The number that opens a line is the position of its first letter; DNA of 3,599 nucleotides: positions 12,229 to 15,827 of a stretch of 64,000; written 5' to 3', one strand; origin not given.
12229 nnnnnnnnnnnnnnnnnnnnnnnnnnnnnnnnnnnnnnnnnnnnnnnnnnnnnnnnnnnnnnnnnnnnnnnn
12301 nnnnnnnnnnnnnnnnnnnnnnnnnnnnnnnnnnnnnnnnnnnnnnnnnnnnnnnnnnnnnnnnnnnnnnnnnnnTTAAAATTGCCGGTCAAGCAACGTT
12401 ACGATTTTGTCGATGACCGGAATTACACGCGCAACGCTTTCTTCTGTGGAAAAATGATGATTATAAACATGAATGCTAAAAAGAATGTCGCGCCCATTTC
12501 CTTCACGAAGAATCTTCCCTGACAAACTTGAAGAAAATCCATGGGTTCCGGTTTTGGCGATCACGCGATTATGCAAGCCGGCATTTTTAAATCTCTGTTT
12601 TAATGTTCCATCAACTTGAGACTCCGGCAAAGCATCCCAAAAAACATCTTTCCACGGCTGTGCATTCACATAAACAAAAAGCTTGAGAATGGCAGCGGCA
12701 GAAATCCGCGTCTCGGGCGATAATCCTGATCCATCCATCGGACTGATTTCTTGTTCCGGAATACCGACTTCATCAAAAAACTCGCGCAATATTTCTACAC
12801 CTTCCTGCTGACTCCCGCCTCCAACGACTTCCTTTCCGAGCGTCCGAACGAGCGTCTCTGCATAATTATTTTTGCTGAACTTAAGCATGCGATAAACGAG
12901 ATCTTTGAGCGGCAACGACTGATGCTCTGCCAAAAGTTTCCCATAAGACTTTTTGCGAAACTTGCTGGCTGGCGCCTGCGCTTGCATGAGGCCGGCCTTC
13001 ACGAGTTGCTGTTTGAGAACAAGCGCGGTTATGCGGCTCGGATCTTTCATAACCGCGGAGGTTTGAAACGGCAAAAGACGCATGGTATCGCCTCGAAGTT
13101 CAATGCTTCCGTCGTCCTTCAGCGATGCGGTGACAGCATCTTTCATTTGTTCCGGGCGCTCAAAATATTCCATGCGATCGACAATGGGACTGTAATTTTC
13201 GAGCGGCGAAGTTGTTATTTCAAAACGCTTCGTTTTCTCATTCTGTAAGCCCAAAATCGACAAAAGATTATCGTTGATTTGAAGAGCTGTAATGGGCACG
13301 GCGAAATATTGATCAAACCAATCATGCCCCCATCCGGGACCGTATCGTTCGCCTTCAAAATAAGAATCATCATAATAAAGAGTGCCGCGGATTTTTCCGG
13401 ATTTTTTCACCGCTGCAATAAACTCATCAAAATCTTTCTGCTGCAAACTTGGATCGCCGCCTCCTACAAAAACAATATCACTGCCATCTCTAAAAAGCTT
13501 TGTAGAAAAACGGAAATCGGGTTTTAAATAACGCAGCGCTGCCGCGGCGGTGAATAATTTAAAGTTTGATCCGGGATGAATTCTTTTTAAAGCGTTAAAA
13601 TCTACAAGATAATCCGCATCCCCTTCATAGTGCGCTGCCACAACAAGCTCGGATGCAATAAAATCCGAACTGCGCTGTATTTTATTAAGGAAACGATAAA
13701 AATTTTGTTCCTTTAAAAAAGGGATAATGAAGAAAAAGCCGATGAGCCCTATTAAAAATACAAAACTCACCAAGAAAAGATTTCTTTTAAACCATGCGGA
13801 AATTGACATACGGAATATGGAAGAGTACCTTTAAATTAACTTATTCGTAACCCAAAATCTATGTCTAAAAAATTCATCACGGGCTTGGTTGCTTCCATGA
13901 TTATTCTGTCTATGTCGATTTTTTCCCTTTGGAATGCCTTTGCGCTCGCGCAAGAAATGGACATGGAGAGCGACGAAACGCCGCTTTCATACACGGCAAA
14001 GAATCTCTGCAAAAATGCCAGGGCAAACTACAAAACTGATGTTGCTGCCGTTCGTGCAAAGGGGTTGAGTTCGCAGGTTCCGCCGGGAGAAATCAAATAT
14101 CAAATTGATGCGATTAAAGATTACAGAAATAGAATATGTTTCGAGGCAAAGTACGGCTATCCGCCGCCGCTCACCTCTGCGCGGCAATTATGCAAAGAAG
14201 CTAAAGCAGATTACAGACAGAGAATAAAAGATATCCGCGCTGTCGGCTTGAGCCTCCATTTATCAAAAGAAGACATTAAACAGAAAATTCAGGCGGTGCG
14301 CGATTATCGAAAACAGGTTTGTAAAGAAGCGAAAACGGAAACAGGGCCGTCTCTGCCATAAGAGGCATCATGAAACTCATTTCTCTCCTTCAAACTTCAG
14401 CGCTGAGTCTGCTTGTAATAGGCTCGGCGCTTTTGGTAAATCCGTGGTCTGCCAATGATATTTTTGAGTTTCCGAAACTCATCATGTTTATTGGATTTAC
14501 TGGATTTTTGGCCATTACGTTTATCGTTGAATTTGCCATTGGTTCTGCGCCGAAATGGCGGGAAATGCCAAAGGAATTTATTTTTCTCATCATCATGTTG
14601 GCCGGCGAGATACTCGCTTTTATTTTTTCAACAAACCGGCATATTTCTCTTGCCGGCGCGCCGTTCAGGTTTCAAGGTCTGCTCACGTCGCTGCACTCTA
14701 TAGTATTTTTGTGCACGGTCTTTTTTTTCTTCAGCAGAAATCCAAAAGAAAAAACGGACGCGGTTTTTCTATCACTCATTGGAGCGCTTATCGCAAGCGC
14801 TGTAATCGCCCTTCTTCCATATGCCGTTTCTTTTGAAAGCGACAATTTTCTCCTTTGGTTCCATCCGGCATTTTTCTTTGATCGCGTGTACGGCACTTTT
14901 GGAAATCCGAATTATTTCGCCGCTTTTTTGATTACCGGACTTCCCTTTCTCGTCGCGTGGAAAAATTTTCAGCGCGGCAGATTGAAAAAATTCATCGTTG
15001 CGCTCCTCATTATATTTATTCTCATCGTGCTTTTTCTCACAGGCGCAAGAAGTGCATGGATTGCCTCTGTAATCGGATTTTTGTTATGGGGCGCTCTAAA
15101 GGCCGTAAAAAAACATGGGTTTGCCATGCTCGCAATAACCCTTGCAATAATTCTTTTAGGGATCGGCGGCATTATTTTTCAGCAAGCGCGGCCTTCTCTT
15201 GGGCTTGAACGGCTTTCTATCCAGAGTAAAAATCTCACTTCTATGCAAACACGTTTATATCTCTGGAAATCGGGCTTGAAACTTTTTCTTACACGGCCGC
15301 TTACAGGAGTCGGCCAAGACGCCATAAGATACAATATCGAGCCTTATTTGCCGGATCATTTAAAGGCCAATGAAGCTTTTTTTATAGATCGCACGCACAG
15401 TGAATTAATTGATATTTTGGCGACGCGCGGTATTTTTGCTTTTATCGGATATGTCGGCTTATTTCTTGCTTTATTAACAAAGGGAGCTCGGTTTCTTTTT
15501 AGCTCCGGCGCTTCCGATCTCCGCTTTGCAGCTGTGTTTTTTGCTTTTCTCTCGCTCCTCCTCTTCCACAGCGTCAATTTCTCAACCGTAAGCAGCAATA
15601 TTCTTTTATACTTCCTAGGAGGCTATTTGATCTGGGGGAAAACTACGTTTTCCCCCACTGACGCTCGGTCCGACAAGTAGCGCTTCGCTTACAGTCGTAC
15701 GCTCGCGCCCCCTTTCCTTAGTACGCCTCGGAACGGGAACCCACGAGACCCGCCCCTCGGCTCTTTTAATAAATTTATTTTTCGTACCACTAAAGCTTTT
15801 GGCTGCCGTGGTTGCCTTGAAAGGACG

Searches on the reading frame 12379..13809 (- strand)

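Call 61: search_protein_families(library=pfam, proteins=[window:12379-13809:-], max_evalue=0.00001)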
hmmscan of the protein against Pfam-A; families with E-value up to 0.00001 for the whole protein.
window:12379-13809:- (477 aa): 1 family
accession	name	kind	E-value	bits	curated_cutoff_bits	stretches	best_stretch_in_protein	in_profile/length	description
PF02113.21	Peptidase_S13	-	7.4e-69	233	22.8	1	64-453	28-425/444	D-Ala-D-Ala carboxypeptidase 3 (S13) family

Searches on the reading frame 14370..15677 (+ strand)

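Call 81: search_protein_families(library=pfam, proteins=[window:14370-15677:+], max_evalue=0.00001)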
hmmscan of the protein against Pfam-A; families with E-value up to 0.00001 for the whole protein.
window:14370-15677:+ (436 aa): 1 family
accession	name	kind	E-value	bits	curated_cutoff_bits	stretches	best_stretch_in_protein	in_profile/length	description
PF04932.20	Wzy_C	-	5.3e-22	78.7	31.7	1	213-362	2-149/149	O-Antigen ligase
